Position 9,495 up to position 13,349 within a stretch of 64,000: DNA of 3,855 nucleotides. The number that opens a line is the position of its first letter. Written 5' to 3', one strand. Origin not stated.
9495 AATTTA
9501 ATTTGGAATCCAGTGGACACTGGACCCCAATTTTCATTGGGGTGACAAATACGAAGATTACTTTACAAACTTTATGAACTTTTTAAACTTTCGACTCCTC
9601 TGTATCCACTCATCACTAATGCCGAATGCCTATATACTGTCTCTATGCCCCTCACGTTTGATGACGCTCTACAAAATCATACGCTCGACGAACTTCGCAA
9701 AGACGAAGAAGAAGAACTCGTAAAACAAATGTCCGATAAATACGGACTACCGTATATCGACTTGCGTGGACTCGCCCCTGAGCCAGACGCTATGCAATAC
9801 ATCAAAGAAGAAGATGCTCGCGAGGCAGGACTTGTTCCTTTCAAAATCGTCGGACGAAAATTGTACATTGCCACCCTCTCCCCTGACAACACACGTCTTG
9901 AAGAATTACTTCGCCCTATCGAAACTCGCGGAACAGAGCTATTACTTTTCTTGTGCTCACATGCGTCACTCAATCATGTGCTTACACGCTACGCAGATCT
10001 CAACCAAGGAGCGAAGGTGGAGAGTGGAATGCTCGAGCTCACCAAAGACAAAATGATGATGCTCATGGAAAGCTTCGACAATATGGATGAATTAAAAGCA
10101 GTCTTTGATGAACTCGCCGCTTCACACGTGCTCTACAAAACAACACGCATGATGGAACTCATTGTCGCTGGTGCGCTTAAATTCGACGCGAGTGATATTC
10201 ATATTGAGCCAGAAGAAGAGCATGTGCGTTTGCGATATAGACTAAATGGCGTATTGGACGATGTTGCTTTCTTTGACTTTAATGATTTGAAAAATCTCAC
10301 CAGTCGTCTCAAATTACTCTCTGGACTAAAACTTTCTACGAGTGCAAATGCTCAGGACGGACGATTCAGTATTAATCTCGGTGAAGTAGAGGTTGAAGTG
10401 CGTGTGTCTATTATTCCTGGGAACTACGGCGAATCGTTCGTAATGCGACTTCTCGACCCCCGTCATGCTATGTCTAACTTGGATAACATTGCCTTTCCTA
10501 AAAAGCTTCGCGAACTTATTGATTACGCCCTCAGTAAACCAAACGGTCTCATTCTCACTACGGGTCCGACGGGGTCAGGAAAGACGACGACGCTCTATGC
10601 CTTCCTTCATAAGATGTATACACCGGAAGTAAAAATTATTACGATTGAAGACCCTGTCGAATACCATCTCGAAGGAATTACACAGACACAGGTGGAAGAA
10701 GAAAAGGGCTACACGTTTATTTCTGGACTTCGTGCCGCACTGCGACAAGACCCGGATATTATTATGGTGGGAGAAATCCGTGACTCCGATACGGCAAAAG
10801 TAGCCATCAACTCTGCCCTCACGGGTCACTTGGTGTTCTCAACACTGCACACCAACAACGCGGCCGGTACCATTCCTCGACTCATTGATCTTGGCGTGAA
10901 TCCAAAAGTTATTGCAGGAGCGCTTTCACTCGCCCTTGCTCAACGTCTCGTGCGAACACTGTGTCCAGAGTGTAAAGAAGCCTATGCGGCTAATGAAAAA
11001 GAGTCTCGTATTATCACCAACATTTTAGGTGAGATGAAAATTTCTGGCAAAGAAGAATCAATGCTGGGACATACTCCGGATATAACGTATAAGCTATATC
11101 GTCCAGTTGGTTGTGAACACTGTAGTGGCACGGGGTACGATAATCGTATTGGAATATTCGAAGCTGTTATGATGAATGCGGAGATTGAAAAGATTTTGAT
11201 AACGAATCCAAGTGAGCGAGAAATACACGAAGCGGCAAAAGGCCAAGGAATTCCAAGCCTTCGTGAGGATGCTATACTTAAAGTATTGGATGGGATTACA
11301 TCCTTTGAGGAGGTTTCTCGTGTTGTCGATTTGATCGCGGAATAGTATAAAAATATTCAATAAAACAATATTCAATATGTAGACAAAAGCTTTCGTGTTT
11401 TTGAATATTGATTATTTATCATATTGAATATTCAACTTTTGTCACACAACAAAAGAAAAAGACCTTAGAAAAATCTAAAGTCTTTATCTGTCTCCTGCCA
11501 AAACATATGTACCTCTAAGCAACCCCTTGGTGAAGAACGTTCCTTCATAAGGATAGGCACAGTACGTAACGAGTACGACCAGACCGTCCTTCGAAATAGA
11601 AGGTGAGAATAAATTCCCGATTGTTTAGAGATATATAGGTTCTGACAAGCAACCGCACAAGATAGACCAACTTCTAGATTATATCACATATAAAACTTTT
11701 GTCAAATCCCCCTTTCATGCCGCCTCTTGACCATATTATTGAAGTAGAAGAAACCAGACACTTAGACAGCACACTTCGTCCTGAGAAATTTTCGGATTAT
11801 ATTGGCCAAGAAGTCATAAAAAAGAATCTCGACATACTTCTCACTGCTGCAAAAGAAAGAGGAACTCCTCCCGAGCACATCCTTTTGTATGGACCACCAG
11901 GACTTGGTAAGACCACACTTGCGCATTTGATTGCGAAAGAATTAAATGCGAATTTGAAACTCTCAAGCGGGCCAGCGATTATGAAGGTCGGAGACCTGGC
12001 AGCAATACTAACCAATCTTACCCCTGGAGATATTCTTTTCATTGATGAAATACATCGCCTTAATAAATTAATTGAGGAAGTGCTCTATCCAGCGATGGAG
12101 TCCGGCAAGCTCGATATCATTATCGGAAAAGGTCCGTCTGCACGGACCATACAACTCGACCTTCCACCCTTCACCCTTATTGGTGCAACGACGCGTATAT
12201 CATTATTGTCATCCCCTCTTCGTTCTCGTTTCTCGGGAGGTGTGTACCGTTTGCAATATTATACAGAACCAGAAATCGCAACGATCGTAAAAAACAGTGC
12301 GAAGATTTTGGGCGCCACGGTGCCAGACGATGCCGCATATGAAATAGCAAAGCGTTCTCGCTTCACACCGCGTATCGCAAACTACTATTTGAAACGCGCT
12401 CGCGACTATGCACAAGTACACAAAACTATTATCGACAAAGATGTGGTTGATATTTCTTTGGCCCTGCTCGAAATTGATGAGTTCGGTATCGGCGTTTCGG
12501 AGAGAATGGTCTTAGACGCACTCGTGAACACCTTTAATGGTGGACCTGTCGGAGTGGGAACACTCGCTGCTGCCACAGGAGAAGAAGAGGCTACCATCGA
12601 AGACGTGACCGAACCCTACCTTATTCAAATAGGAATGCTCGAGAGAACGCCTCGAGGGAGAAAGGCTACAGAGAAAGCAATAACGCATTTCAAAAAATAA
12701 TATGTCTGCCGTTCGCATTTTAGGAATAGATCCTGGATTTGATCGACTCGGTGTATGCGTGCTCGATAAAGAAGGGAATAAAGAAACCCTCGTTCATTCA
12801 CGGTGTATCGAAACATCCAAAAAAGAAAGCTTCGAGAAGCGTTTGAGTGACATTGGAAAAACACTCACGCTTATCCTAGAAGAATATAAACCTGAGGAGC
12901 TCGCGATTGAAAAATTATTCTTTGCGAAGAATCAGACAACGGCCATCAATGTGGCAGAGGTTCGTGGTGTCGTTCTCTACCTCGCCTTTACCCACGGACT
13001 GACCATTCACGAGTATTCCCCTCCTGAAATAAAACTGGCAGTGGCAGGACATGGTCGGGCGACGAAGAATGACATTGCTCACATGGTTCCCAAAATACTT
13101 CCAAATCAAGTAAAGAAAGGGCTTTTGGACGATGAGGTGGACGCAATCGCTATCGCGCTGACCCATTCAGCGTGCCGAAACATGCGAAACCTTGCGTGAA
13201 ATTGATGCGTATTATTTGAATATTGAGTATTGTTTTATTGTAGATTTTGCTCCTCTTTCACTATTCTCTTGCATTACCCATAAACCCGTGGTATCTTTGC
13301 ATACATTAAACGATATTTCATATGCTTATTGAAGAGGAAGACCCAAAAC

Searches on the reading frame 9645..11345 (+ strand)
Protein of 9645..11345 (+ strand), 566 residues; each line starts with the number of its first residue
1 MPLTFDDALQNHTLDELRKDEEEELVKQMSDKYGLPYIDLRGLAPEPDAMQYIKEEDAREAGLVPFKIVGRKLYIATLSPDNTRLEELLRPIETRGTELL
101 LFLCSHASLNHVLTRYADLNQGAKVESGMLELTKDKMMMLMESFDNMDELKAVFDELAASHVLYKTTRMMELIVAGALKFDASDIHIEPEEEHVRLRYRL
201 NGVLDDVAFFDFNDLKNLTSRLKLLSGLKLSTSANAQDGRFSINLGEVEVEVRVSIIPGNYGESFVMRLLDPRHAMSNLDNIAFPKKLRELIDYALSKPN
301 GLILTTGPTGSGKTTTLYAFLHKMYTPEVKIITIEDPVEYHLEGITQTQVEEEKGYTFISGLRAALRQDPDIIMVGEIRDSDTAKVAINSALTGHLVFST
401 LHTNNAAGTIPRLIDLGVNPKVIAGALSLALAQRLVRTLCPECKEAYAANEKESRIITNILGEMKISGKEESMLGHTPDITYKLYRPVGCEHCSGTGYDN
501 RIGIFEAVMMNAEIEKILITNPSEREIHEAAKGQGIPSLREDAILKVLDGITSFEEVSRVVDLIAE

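Call 15: search_protein_families(library=pfam, proteins=[window:9645-11345:+], max_evalue=0.01)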
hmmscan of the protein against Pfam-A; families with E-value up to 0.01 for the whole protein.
window:9645-11345:+ (566 aa): 6 families
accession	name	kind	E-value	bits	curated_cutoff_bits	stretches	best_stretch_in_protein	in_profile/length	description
PF00437.27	T2SSE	-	2e-115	385.9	24.9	1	168-559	10-370/370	Type II/IV secretion system protein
PF05157.20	MshEN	-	5.5e-11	42.7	23.1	1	33-118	1-85/90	MshEN domain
PF20720.3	nSTAND3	-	0.00014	22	27.2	1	299-339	16-56/155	Novel STAND NTPase 3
PF25199.1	nSTAND_NTPase5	-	0.00044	20.5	34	1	293-344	34-86/145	Novel STAND NTPase 5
PF16796.11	Microtub_bd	-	0.0024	18.3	27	1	284-324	75-115/155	Microtubule binding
PF13173.12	AAA_14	-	0.0041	17.6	27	0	302-345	4-48/129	AAA domain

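Call 27: find_related_loci(query=window:9645-11345:+, collection=genome_contigs, flank=10000)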
Query window:9645-11345:+ (566 aa) in genome_contigs; peptide patterns used: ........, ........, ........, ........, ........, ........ (x = any residue, [..] = any of these).
291 stretches matched a pattern; 225 encode a relative of the query (tblastn E <= 1e-3); the best 80 are kept; 80 distinct loci.
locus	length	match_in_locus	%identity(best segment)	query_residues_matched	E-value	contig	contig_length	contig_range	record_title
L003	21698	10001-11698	79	1-566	0e+0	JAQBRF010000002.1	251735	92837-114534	MAG: Candidatus Nomurabacteria bacterium isolate RYN_392 scaffold_3156995, whole genome shotgun sequence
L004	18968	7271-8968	81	1-566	0e+0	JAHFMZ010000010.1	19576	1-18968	MAG: bacterium isolate nzgw469 NODE_2541_length_19577_cov_4.180047, whole genome shotgun sequence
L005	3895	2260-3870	43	14-560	1e-139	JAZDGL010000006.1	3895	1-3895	MAG: bacterium isolate MEGAHIT-group-0.262 k141_4282262, whole genome shotgun sequence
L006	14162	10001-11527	38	22-561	4e-111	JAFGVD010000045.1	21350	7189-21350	MAG: Coriobacteriia bacterium isolate ZodW_Metabat.125 k87_20649532, whole genome shotgun sequence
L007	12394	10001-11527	38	22-561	2e-110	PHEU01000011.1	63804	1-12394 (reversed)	MAG: Actinobacteria bacterium HGW-Actinobacteria-6 08E140C01_scaffold_427, whole genome shotgun sequence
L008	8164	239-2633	39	21-560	1e-110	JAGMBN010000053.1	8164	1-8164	MAG: bacterium isolate RS_16_22 ZL425.bin.22.fa_53, whole genome shotgun sequence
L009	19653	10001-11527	38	22-561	2e-110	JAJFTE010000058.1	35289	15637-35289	MAG: Actinomycetes bacterium isolate bin.129 k141_705606, whole genome shotgun sequence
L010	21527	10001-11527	38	22-561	9e-109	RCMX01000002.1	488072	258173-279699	MAG: Actinobacteria bacterium isolate 1MN72D_65_13 NODE_5_length_488062_cov_7_71328, whole genome shotgun sequence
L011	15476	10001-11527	38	22-561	2e-108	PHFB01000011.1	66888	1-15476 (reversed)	MAG: Actinobacteria bacterium HGW-Actinobacteria-1 bjp_ig2102_scaffold_349, whole genome shotgun sequence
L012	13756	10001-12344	37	22-561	4e-108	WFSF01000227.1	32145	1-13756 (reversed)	MAG: Armatimonadota bacterium isolate S016_27 k151_777079, whole genome shotgun sequence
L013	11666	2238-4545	36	29-564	3e-108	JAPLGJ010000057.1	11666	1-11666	MAG: Caldiserica bacterium isolate LacPavin_0920_SED1_MAG_60_23 LacPavin_0920_SED1_scaffold_1012765, whole genome shotgu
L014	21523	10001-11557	38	22-559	1e-108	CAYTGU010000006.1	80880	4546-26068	MAG TPA_asm: uncultured bacterium isolate binchicken_co9_176 genome assembly, contig: NODE_73_length_80880_cov_25.607621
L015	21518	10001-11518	38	24-561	5e-107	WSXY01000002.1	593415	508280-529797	MAG: Actinobacteria bacterium isolate X3_MetaBAT.18 scaffold_29, whole genome shotgun sequence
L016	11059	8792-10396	38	11-557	3e-106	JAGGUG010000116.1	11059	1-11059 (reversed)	MAG: Candidatus Omnitrophota bacterium isolate AUK068 PB_MBMC_022_c_000000000120, whole genome shotgun sequence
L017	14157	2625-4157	37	22-560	5e-105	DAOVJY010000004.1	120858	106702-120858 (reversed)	MAG TPA_asm: Candidatus Omnitrophota bacterium isolate CSMAG_1405 CSMAG_1405_k141_1783093_length_120858_cov_31.9992, who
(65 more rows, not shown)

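Call 36: find_homologous_proteins(query=window:9645-11345:+, max_evalue=1e-150)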
Query window:9645-11345:+ (566 aa): 6032 proteins with E <= 1e-150 among 8000 candidates; the best 120 are listed.
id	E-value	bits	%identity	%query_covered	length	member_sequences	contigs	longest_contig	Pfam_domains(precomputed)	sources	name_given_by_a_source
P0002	0.0e+0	1140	90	100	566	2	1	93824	PF05157.21,PF00437.27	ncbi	-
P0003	0.0e+0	1089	85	100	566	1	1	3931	PF05157.21,PF00437.27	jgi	jgi:type II secretory ATPase GspE/PulE/Tfp pilus assembly ATPase PilB-like protein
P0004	0.0e+0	1088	86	99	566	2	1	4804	PF05157.21,PF00437.27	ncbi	-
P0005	0.0e+0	1081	85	100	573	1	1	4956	PF05157.21,PF00437.27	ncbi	-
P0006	0.0e+0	1080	85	100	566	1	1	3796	PF05157.21,PF00437.27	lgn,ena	-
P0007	0.0e+0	1075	85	100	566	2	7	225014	PF05157.21,PF00437.27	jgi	jgi:type IV pilus assembly protein PilB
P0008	0.0e+0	1069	83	100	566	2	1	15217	PF05157.21,PF00437.27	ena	-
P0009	0.0e+0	1065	84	100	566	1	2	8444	PF05157.21,PF00437.27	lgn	-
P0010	0.0e+0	1060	84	100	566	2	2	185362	PF05157.21,PF00437.27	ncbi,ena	-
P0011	0.0e+0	1059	82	100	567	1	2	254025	PF05157.21,PF00437.27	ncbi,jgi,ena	ncbi:MAG: GspE/PulE family protein [Candidatus Paceibacterota bacterium]|jgi:type II secretory ATPas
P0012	0.0e+0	1057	84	100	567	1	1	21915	PF05157.21,PF00437.27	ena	-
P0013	0.0e+0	1046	82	100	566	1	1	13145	PF05157.21,PF00437.27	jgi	jgi:type II secretory ATPase GspE/PulE/Tfp pilus assembly ATPase PilB-like protein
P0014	0.0e+0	1043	80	100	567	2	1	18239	PF05157.21,PF00437.27,PF25199.2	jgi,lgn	jgi:type IV pilus assembly protein PilB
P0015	0.0e+0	1039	81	100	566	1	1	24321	PF05157.21,PF00437.27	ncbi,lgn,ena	-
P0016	0.0e+0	1035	82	100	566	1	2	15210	PF05157.21,PF00437.27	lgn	-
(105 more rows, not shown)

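Call 37: find_encoding_contigs(protein=P0002, flank=10000, max_places=4)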
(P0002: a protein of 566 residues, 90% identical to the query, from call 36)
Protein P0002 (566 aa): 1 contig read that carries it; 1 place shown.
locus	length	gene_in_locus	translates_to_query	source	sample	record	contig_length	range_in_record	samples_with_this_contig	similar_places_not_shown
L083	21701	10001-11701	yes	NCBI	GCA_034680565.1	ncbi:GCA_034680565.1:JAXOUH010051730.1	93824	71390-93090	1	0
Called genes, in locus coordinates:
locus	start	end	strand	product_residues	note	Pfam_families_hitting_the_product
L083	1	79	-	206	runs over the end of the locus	-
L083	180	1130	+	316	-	PF01149:Fapy_DNA_glyco, PF06831:H2TH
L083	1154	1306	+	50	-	-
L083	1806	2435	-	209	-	-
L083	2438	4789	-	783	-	PF02739:5_3_exonuc_N, PF01367:5_3_exonuc, PF00476:DNA_pol_A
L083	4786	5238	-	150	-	PF02367:TsaE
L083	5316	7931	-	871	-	-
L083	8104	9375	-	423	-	-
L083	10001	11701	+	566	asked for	PF05157:MshEN, PF00437:T2SSE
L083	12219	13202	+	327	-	PF05496:RuvB_N, PF06068:TIP49 (faint), PF01078:Mg_chelatase (faint), PF13173:AAA_14 (weak), PF00004:AAA, PF07728:AAA_5, PF17864:AAA_lid_4, PF05491:WHD_RuvB, +1 more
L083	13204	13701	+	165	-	PF02075:RuvC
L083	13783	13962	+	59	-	-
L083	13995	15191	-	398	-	PF00579:tRNA-synt_1b, PF22421:SYY_C-terminal (weak)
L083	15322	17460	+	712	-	PF00912:Transgly, PF00905:Transpeptidase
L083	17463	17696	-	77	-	-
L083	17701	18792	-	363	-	PF00712:DNA_pol3_beta, PF02767:DNA_pol3_beta_2, PF02768:DNA_pol3_beta_3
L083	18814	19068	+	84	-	-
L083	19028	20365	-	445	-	PF11638:DnaA_N, PF00308:Bac_DnaA, PF00004:AAA (weak), PF01637:ATPase_2 (weak), PF01695:IstB_IS21, PF13173:AAA_14 (faint), PF08299:Bac_DnaA_C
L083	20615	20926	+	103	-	PF00825:Ribonuclease_P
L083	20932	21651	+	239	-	PF02096:60KD_IMP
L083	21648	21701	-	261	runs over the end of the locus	?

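Call 38: find_encoding_contigs(protein=P0007, flank=10000, max_places=4)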
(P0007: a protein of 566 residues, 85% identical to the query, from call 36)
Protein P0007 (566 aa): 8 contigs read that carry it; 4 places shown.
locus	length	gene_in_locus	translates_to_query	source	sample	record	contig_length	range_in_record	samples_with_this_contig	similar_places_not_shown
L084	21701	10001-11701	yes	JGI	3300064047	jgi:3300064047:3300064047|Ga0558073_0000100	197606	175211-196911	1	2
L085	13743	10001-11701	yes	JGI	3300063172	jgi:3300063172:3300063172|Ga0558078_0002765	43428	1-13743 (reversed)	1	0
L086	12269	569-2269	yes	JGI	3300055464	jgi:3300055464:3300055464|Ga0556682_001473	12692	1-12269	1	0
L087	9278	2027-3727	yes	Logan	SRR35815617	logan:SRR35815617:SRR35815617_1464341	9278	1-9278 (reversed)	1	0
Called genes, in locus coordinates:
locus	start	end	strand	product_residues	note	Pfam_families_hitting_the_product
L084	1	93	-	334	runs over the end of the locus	PF00403:HMA, PF13386:DsbD_2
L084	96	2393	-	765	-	PF00403:HMA, PF00122:E1-E2_ATPase, PF00702:Hydrolase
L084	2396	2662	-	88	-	PF02583:Trns_repr_metal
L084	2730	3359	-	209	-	-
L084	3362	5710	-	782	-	PF02739:5_3_exonuc_N, PF01367:5_3_exonuc, PF00476:DNA_pol_A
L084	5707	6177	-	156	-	PF02367:TsaE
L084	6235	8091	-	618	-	-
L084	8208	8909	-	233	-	-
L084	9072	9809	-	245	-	-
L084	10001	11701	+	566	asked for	PF05157:MshEN, PF00437:T2SSE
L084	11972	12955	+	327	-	PF05496:RuvB_N, PF06068:TIP49 (faint), PF13173:AAA_14 (weak), PF00004:AAA, PF00910:RNA_helicase (weak), PF07728:AAA_5, PF17864:AAA_lid_4, PF05491:WHD_RuvB, +1 more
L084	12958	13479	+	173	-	PF02075:RuvC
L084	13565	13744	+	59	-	-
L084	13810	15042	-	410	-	PF00579:tRNA-synt_1b, PF22421:SYY_C-terminal (faint)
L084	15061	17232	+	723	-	PF00912:Transgly, PF00905:Transpeptidase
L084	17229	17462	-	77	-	-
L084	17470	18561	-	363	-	PF00712:DNA_pol3_beta, PF02767:DNA_pol3_beta_2, PF02768:DNA_pol3_beta_3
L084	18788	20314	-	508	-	PF11638:DnaA_N, PF00308:Bac_DnaA, PF01637:ATPase_2 (weak), PF01695:IstB_IS21, PF00004:AAA (weak), PF08299:Bac_DnaA_C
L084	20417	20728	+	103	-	PF00825:Ribonuclease_P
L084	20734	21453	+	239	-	PF02096:60KD_IMP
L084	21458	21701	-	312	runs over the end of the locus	?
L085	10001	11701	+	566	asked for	PF05157:MshEN, PF00437:T2SSE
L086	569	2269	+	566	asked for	PF05157:MshEN, PF00437:T2SSE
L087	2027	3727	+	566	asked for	PF05157:MshEN, PF00437:T2SSE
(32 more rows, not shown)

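Call 39: find_encoding_contigs(protein=P0010, flank=10000, max_places=4)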
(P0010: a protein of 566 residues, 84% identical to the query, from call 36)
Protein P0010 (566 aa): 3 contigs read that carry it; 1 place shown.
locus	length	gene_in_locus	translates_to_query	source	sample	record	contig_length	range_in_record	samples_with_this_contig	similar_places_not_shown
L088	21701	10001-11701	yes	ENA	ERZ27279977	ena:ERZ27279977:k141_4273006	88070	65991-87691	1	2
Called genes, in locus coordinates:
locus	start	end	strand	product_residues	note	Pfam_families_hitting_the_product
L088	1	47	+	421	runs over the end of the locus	PF08245:Mur_ligase_M, PF02875:Mur_ligase_C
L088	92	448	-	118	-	PF03118:RNA_pol_A_CTD (weak), PF14520:HHH_5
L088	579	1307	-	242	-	-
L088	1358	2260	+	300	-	PF01149:Fapy_DNA_glyco, PF06831:H2TH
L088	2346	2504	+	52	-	-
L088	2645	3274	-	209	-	-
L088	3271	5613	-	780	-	PF02739:5_3_exonuc_N, PF01367:5_3_exonuc, PF00476:DNA_pol_A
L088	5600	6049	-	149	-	PF02367:TsaE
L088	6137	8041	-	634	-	-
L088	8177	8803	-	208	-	-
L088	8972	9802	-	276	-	-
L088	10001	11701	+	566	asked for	PF05157:MshEN, PF00437:T2SSE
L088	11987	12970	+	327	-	PF05496:RuvB_N, PF06068:TIP49 (faint), PF01078:Mg_chelatase (faint), PF13173:AAA_14 (weak), PF00004:AAA, PF07728:AAA_5, PF17864:AAA_lid_4, PF05491:WHD_RuvB, +1 more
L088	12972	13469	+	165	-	PF02075:RuvC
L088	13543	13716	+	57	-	-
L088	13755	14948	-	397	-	PF00579:tRNA-synt_1b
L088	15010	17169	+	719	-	PF00912:Transgly, PF00905:Transpeptidase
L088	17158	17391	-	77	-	-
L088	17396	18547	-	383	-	PF00712:DNA_pol3_beta, PF02767:DNA_pol3_beta_2, PF02768:DNA_pol3_beta_3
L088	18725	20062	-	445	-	PF11638:DnaA_N, PF00308:Bac_DnaA, PF00004:AAA (weak), PF01637:ATPase_2 (weak), PF01695:IstB_IS21, PF13173:AAA_14 (weak), PF08299:Bac_DnaA_C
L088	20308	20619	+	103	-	PF00825:Ribonuclease_P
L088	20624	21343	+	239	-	PF02096:60KD_IMP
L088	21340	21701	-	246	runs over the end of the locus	?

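Call 78: find_encoding_contigs(protein=window:9645-11345:+, flank=10000, max_places=10)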
Protein window:9645-11345:+ (566 aa): 3 contigs read that carry it; 2 places shown.
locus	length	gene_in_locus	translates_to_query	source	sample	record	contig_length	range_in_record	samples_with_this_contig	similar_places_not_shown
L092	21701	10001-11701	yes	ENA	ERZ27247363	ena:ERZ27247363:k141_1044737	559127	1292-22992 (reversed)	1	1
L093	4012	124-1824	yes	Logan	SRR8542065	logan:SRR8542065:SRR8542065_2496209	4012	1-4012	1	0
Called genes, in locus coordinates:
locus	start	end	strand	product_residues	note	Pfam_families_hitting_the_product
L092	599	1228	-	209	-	-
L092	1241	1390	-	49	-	-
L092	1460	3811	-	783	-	PF02739:5_3_exonuc_N, PF01367:5_3_exonuc, PF00476:DNA_pol_A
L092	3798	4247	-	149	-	PF02367:TsaE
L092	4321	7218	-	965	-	PF01683:EB (faint)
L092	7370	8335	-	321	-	-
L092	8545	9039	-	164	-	-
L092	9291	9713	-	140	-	-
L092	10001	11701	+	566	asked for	PF05157:MshEN, PF00437:T2SSE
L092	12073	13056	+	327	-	PF06068:TIP49 (faint), PF05496:RuvB_N, PF13173:AAA_14 (weak), PF00004:AAA, PF07728:AAA_5, PF17864:AAA_lid_4, PF05491:WHD_RuvB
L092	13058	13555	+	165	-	PF02075:RuvC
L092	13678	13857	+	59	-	-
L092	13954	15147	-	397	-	PF00579:tRNA-synt_1b, PF22421:SYY_C-terminal (faint)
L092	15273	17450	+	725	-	PF00912:Transgly, PF00905:Transpeptidase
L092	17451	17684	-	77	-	-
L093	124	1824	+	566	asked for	PF05157:MshEN, PF00437:T2SSE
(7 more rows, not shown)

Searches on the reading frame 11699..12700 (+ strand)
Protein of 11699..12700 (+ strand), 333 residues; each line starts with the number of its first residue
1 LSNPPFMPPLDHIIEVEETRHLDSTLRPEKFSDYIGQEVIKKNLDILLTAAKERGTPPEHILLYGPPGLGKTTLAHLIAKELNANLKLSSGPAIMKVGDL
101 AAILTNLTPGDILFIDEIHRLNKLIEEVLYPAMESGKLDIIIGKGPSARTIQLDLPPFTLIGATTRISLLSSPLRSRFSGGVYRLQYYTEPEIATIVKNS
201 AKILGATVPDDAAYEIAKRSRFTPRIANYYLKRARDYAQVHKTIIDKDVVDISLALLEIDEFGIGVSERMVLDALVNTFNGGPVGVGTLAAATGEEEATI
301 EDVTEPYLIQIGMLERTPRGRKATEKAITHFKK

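Call 15: search_protein_families(library=pfam, proteins=[window:11699-12700:+], max_evalue=0.01)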
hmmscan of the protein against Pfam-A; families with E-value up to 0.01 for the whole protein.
window:11699-12700:+ (333 aa): 21 families
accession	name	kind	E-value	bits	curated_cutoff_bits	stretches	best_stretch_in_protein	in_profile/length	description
PF05496.18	RuvB_N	-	9.4e-72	240.4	27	1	26-179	1-154/159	Holliday junction DNA helicase RuvB P-loop domain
PF17864.7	AAA_lid_4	-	1.4e-22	79.6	27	1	188-260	1-74/74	RuvB AAA lid domain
PF05491.19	RuvB_C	-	3.7e-21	75.3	24.7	1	262-332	2-72/72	RuvB C-terminal winged helix domain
PF00004.35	AAA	-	3e-20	73.5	21.2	1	61-179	1-124/131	ATPase family associated with various cellular activities (AAA)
PF07728.20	AAA_5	-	6.3e-11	42.9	22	1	60-178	1-139/139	AAA domain (dynein-related subfamily)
PF13191.12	AAA_16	-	1.4e-05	26.1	32.6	1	48-85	13-51/167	AAA ATPase domain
PF06068.19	TIP49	-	1.4e-05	24.9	23.8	1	22-87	13-79/347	TIP49 P-loop domain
PF13173.12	AAA_14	-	2.2e-05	24.9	27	1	61-142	5-95/129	AAA domain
PF01078.27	Mg_chelatase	-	4.5e-05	23.4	20.3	0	32-80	3-44/207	Magnesium chelatase, subunit ChlI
PF00910.28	RNA_helicase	-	5.2e-05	24.1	21.5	1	61-132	1-74/105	RNA helicase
PF13401.12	AAA_22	-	0.00023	21.9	27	0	59-84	6-31/130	AAA domain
PF20720.3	nSTAND3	-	0.00089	19.4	27.2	1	59-116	18-72/155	Novel STAND NTPase 3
PF00493.29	MCM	-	0.0018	17.9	23.3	0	14-139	6-151/224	MCM P-loop domain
PF03266.21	NTPase_1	-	0.0021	18.4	23.9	0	60-86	1-28/168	NTPase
PF07726.17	AAA_3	-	0.0023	18.3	27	0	60-87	1-28/131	ATPase family associated with various cellular activities (AAA)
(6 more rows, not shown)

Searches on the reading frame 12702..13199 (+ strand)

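Call 15: search_protein_families(library=pfam, proteins=[window:12702-13199:+], max_evalue=0.01)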
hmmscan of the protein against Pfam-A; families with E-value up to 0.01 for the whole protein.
window:12702-13199:+ (165 aa): 1 family
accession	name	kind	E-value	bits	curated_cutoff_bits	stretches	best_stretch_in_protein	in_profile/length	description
PF02075.23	RuvC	-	2.2e-37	128.7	22.2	1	6-155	1-148/148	Crossover junction endodeoxyribonuclease RuvC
